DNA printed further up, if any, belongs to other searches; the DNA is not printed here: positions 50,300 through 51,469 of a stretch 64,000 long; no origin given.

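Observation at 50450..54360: Translationally coupled SF1 helicase-endonuclease plus HEPN (AbiJ-like) gene pair: candidate uncharacterised defence module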

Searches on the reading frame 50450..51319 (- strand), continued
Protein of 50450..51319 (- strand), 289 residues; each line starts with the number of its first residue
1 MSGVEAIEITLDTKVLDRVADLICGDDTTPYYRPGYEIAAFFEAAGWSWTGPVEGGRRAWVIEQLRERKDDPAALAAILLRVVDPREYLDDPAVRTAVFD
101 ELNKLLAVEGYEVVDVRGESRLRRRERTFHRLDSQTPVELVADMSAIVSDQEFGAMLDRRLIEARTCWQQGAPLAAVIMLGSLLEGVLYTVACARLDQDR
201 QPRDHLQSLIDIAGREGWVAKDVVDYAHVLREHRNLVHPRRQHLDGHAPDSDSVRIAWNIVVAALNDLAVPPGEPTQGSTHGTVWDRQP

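Call 18: find_encoding_contigs(protein=P0002, flank=8000, max_places=4)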
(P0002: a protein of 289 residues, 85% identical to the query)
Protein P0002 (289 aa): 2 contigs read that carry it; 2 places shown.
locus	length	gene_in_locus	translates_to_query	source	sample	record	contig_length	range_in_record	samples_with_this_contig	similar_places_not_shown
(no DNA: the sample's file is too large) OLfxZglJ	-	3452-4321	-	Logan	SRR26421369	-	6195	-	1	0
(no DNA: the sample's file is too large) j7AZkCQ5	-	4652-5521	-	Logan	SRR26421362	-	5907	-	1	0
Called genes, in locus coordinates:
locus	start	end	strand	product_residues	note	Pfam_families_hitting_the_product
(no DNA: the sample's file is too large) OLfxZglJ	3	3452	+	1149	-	?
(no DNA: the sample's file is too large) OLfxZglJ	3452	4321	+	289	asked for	-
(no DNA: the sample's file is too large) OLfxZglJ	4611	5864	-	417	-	PF12698:ABC2_membrane_3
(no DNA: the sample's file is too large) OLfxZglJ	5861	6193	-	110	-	?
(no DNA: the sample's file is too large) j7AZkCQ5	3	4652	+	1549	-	?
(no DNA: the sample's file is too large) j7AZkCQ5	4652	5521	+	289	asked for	-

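Call 22: predict_structure(alignment_id=A1)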
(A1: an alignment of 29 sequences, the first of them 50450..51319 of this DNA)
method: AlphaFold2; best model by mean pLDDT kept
length: 289 residues; sequences in the alignment: 29
mean_pLDDT: 86.0   pTM: 0.69
mean pLDDT of the five models: 86.0, 84.0, 83.7, 83.5, 82.8
residues with pLDDT >= 90: 173; 70-90: 80; 50-70: 22; < 50: 14
segments of 3 or more residues with pLDDT < 50: 1-3, 279-289
pLDDT, mean of each block of 10 residues (from residue 1): 65 90 82 90 89 90 94 95 92 92 88 92 75 85 96 97 97 93 95 91 89 93 85 68 77 92 95 62 41
secondary structure, 60 per line:
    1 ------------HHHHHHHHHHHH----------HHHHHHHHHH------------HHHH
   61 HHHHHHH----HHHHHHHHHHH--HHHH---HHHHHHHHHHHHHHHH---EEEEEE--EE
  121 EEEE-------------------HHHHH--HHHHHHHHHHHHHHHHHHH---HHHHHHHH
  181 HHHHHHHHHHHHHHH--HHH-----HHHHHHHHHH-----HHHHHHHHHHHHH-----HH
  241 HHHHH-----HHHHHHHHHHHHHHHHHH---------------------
elements in order: H13-24 H35-44 H57-67 H72-82 H85-88 H92-107 E111-116 E119-124 H144-148 H151-169 H173-195 H206-215 H221-233 H239-245 H251-268

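Call 28: fold_search(model_id=the predicted structure, library=pdb)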
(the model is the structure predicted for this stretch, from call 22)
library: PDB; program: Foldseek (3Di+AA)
matches with E <= 10: 172; with E <= 0.001: 0
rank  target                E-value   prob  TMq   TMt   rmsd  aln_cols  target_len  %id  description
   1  4pxk                  1.8e-01  0.18  0.15  0.18  19.2       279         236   13  Crystal structure of Haloarcula marismortui bacteriorhodopsin I D94N mutant (released 2014-12-17)
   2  9kme_B                2.5e-01  0.09  0.11  0.13  19.9       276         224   13  Crystal structure of soluble bacteriorhodopsin NeuroBR_A (released 2025-06-04)
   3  4fbz                  4.5e-01  0.13  0.16  0.19  19.3       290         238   13  Crystal structure of deltarhodopsin from Haloterrigena thermotolerans (released 2013-05-15)
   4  7wvv_R                6.7e-01  0.07  0.13  0.13  20.3       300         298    9  Cryo-EM structure of the human formyl peptide receptor 2 in complex with fMLFII and Gi2 (released 2022-04-13)
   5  9kme_D                8.8e-01  0.11  0.16  0.20  18.6       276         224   11  Crystal structure of soluble bacteriorhodopsin NeuroBR_A (released 2025-06-04)
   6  3har                  9.2e-01  0.13  0.18  0.22  19.3       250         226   13  Crystal structure of bacteriorhodopsin mutant I148V crystallized from bicelles (released 2009-09-22)
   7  4hyx_A                9.2e-01  0.10  0.15  0.18  19.3       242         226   12  Crystal Structure Analysis of the Bacteriorhodopsin in Facial Amphiphile-4 DMPC Bicelle (released 2013-03-20)
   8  1brr_C                9.6e-01  0.12  0.19  0.21  18.1       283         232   12  X-RAY STRUCTURE OF THE BACTERIORHODOPSIN TRIMER/LIPID COMPLEX (released 1998-09-30)
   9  7q35                  1.1e+00  0.12  0.18  0.22  19.3       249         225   12  Crystal structure of the mutant bacteriorhodopsin pressurized with krypton (released 2022-04-27)
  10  9kme_C                1.2e+00  0.13  0.19  0.23  18.5       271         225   11  Crystal structure of soluble bacteriorhodopsin NeuroBR_A (released 2025-06-04)
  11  8y0h                  1.3e+00  0.05  0.13  0.13  18.6       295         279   12  Structure of CXCR3 in complex with VUF11418 (Receptor-ligand focused map) (released 2025-02-26)
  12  3utw                  1.4e+00  0.11  0.18  0.22  18.0       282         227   12  Crystal structure of bacteriorhodopsin mutant P50A/Y57F (released 2012-05-09)
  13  7q38                  1.4e+00  0.09  0.17  0.21  19.3       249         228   12  Crystal structure of the mutant bacteriorhodopsin pressurized with argon (released 2022-04-27)
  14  4xxj_C                1.4e+00  0.10  0.18  0.21  18.7       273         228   12  Crystal Structure of Escherichia coli-Expressed Halobacterium salinarum Bacteriorhodopsin in the Trimeric Form (released 2015-07-01)
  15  7t6s_R                1.4e+00  0.04  0.12  0.11  20.7       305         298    9  Structure of the human FPR2-Gi complex with compound C43 (released 2022-03-30)
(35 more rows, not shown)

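Call 32: search_protein_families(library=pfam, alignment_id=A1, max_evalue=0.01)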
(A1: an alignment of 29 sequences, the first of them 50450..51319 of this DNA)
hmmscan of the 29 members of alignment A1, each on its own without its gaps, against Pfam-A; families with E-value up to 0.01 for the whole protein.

A. member 1, window:50450-51319:- (289 aa): 0 families

B. families by the number of members that match (of 29 scanned): 3 families
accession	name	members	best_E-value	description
PF13643.11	DUF4145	21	4.1e-06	Domain of unknown function (DUF4145)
PF18860.6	AbiJ_NTD3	1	0.00098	AbiJ N-terminal domain 3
PF20178.3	ToxA_N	1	0.0016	Dermonecrotic toxin, N-terminal domain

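Call 33: search_solved_structures(query=A1, max_evalue=10, show_alignments=2)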
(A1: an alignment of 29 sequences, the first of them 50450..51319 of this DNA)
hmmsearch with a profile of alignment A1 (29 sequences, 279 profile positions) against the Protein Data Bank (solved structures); distinct sequences matched with E-value up to 10: 2.
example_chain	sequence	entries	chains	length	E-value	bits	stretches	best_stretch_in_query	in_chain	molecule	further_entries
6nya_C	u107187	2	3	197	0.43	13.1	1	229-267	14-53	Ubiquitin-conjugating enzyme E2-34 kDa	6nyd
7k5j_F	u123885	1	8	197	0.43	13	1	229-267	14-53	Ubiquitin-conjugating enzyme E2-34 kDa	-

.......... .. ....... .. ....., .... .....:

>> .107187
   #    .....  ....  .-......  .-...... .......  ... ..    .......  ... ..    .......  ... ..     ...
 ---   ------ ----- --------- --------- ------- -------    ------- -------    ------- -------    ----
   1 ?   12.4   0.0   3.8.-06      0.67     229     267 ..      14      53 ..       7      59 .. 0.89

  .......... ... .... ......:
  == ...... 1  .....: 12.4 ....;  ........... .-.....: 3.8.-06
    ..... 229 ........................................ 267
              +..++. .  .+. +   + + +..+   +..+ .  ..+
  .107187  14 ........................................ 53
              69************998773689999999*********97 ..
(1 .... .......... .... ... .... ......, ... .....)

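Call 41: search_protein_families(library=ncbifam, proteins=[window:50450-51319:-, L004:3304-8001:+], max_evalue=0.01)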
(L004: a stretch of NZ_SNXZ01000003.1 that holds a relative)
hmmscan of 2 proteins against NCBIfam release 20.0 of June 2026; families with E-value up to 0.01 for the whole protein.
window:50450-51319:- (289 aa): 0 families

L004:3304-8001:+ (1566 aa): 11 families
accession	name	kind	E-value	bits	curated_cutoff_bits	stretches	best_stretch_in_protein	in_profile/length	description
NF058533.1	antiphage_ProA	equivalog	6.3e-49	166.4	1500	2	1117-1529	1297-1707/1903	anti-phage protein ProA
NF042953.1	Hhe_antiphage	equivalog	9.9e-34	116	2000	2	1118-1527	1276-1682/1797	DUF4011 domain-containing anti-phage protein Hhe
NF040671.1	PLuB_AAA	exception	1.8e-23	81.9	999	2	1120-1384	959-1231/1256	PLuB system helicase-like protein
TIGR00376.1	TIGR00376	hypoth_equivalog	7.3e-21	74.2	348.9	3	417-536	160-281/639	IGHMBP2 family helicase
TIGR01447.1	recD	equivalog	1.8e-07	30.1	310.15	0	423-457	156-190/597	exodeoxyribonuclease V subunit alpha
TIGR01448.2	helicase_RecD2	equivalog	0.00017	19.9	500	1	417-464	318-365/713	SF1B family DNA helicase RecD2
NF038214.1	IS21_help_AAA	equivalog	0.0003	20.6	200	1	420-470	80-130/232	IS21-like element helper ATPase IstB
NF008127.0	PRK10875.1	equivalog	0.00094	17.8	671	0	433-456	174-197/619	exodeoxyribonuclease V subunit alpha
NF006038.0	PRK08181.1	subfamily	0.0017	17.7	317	1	430-475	107-154/271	transposase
NF005992.0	PRK08116.1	subfamily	0.004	16.3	189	1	430-467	114-151/269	hypothetical protein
NF009043.0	PRK12377.1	subfamily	0.005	16.4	389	0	430-473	101-144/248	ATP-binding protein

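Call 54: search_protein_families(library=pfam, proteins=[L035:8961-10370:+, L035:10664-13927:+], max_evalue=0.001)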
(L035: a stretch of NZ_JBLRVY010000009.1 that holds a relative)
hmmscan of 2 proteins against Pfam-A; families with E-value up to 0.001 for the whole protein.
L035:8961-10370:+ (469 aa): 0 families

L035:10664-13927:+ (1087 aa): 4 families
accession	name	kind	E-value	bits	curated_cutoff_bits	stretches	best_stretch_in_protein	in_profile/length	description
PF03704.23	BTAD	-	7.7e-36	124.1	22.1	1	152-297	1-146/146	Bacterial transcriptional activator domain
PF13191.12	AAA_16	-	8e-16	59.4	32.6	1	344-510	1-167/167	AAA ATPase domain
PF00486.34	Trans_reg_C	-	2.1e-08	34.5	26.2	1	76-129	8-60/77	Transcriptional regulatory protein, C terminal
PF13401.12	AAA_22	-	9.9e-07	29.6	27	1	367-511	5-120/130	AAA domain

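Call 60: search_protein_families(library=pfam, alignment_id=A1, max_evalue=1)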
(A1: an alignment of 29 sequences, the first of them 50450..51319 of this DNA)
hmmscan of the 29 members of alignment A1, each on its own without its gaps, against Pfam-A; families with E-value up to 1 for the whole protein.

A. member 1, window:50450-51319:- (289 aa): 1 family
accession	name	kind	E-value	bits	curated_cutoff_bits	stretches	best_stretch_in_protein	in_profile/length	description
PF13643.11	DUF4145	-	0.12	12.9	23.1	1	163-239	2-71/88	Domain of unknown function (DUF4145)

B. families by the number of members that match (of 29 scanned): 14 families
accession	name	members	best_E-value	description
PF13643.11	DUF4145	27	4.1e-06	Domain of unknown function (DUF4145)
PF18860.6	AbiJ_NTD3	8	0.00098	AbiJ N-terminal domain 3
PF18982.5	JetA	2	0.031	Wadjet protein JetA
PF07927.17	HicA_toxin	2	0.033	HicA toxin of bacterial toxin-antitoxin,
PF20178.3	ToxA_N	1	0.0016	Dermonecrotic toxin, N-terminal domain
PF20578.4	aBig_2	1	0.055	Atrophied bacterial Ig domain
PF18256.6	HscB_4_cys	1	0.062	Co-chaperone HscB tetracysteine metal binding motif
PF23195.1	UBQLN1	1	0.064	Ubiquilin-1-like domain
PF19259.5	Ty3_capsid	1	0.091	Ty3 transposon capsid-like protein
PF19719.4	DUF6213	1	0.13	Family of unknown function (DUF6213)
PF13539.11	Peptidase_M15_4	1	0.16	D-alanyl-D-alanine carboxypeptidase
PF16155.11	PnbB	1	0.19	4-hydroxylaminobenzoate lyase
PF03771.21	SPDY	1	0.27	Domain of unknown function (DUF317)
PF02863.23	Arg_repressor_C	1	0.38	Arginine repressor, C-terminal domain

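Call 66: search_dna_similar(query=window:50450-51319:-, collection=plasmids, mode=protein, max_rows=15)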
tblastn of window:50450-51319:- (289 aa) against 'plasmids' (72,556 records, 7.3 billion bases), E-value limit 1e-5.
Records with a match: 5; places in all: 5; records where one place covers at least 80% of the query: 5.
Best place of each record, by identity: <60% 5.
By first word of the organism name: Streptomyces 4; Prevotella 1.
By predicted mobility (MOB-suite, as given by PLSDB): non-mobilizable 5.
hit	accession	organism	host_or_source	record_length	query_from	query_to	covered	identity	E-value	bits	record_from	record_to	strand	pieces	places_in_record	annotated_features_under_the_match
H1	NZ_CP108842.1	Streptomyces chartreusis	-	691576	11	269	90%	45.8%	1e-58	209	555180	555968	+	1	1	hypothetical protein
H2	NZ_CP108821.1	Streptomyces chartreusis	-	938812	11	269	90%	45.8%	1e-58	209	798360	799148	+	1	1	hypothetical protein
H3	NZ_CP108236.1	Streptomyces sp. NBC_00080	-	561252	10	269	90%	35.4%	1e-33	136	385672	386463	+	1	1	hypothetical protein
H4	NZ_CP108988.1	Streptomyces sp. NBC_00723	-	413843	10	269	90%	35.1%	2e-31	130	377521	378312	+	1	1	hypothetical protein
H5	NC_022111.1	Prevotella sp. oral taxon 299 str. F0039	Homo sapiens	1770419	9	265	89%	23.8%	2e-12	74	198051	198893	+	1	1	none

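Call 67: search_dna_similar(query=window:50450-51319:-, collection=phages, mode=protein, max_rows=10)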
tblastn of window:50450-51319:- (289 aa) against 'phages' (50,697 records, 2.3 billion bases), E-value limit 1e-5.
No match.

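Call 68: get_annotated_region(hit=H1, flank=9000)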
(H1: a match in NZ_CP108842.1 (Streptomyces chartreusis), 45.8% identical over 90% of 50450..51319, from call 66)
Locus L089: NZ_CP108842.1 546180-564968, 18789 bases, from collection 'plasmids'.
description: Streptomyces chartreusis strain NBC_00851 plasmid unnamed2, complete sequence
organism: Streptomyces chartreusis (NCBI taxid 1969)
taxonomy: Bacteria; Actinomycetota; Actinomycetes; Kitasatosporales; Streptomycetaceae; Streptomyces; Streptomyces chartreusis
host: -; source: -; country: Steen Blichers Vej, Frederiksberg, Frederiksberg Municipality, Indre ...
typing (MOB-suite, as given by PLSDB): non-mobilizable; replicon rep_cluster_1910
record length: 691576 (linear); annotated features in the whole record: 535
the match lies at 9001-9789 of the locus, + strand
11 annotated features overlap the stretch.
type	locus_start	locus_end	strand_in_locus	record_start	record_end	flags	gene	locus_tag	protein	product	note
CDS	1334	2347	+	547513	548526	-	-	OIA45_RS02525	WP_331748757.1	hypothetical protein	-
CDS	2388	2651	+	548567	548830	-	-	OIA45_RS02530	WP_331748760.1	hypothetical protein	-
CDS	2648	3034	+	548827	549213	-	-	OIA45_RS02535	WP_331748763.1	hypothetical protein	-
CDS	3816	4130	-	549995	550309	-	-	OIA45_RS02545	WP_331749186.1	hypothetical protein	-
CDS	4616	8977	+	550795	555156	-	-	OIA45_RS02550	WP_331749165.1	AAA domain-containing protein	-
CDS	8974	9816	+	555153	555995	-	-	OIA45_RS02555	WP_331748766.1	hypothetical protein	-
CDS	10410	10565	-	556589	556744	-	-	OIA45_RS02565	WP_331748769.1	hypothetical protein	-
CDS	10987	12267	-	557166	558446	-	-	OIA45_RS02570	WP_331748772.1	TIGR02679 family protein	-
CDS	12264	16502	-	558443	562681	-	-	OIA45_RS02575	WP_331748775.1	TIGR02680 family protein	-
CDS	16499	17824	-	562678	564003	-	-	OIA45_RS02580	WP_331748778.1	TIGR02678 family protein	-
CDS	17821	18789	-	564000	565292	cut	-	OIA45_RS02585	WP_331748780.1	DUF2397 domain-containing protein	-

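Call 69: get_annotated_region(hit=H5, flank=8000)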
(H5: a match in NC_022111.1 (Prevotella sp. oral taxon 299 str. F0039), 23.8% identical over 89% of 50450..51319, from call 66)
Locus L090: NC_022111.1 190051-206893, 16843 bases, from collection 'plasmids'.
description: Prevotella sp. oral taxon 299 str. F0039 plasmid unnamed, complete sequence
organism: Prevotella sp. oral taxon 299 str. F0039 (NCBI taxid 575614)
taxonomy: Bacteria; Bacteroidota; Bacteroidia; Bacteroidales; Prevotellaceae; Prevotella; Prevotella sp. oral taxon 299; Prevotella sp. oral taxon 299 str. F0039
host: -; source: Homo sapiens; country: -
typing (MOB-suite, as given by PLSDB): non-mobilizable; replicon rep_cluster_406,rep_cluster_742,rep_cluster_90; mating-pair formation MPF_T
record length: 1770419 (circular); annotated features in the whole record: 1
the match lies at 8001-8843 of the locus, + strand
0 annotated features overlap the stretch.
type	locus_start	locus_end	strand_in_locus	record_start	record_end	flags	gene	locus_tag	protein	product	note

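Call 75: get_annotated_region(hit=H3, flank=9000)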
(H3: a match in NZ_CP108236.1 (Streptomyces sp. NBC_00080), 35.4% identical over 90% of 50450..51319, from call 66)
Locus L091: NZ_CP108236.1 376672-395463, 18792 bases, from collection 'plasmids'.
description: Streptomyces sp. NBC_00080 plasmid unnamed1, complete sequence
organism: Streptomyces sp. NBC_00080 (NCBI taxid 2975645)
taxonomy: Bacteria; Actinomycetota; Actinomycetes; Kitasatosporales; Streptomycetaceae; Streptomyces; Streptomyces sp. NBC 00080
host: -; source: -; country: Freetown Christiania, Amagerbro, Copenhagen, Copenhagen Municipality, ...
typing (MOB-suite, as given by PLSDB): non-mobilizable; replicon rep_cluster_43
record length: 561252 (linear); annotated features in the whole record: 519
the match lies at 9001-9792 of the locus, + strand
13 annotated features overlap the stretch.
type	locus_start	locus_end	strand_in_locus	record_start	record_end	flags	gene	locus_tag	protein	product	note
CDS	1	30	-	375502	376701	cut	-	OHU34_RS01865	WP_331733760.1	hypothetical protein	-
CDS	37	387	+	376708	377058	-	-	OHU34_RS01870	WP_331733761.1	hypothetical protein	-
CDS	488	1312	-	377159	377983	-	-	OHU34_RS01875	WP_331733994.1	IS5 family transposase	-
CDS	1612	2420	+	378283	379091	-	-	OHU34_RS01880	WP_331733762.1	IS5 family transposase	-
CDS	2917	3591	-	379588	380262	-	-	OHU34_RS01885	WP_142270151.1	methyltransferase domain-containing protein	-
CDS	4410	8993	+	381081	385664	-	-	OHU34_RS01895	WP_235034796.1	AAA domain-containing protein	-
CDS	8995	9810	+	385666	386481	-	-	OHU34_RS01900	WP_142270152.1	hypothetical protein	-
CDS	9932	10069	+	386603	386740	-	-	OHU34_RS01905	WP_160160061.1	hypothetical protein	-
CDS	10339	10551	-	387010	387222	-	-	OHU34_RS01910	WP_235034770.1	hypothetical protein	-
CDS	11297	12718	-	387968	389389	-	-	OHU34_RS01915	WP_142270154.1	SAV_2336 N-terminal domain-related protein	-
CDS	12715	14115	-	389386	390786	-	-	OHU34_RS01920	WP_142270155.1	hypothetical protein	-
CDS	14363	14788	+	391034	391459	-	-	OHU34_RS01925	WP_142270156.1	hypothetical protein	-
CDS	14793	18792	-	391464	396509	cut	-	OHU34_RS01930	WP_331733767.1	hypothetical protein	-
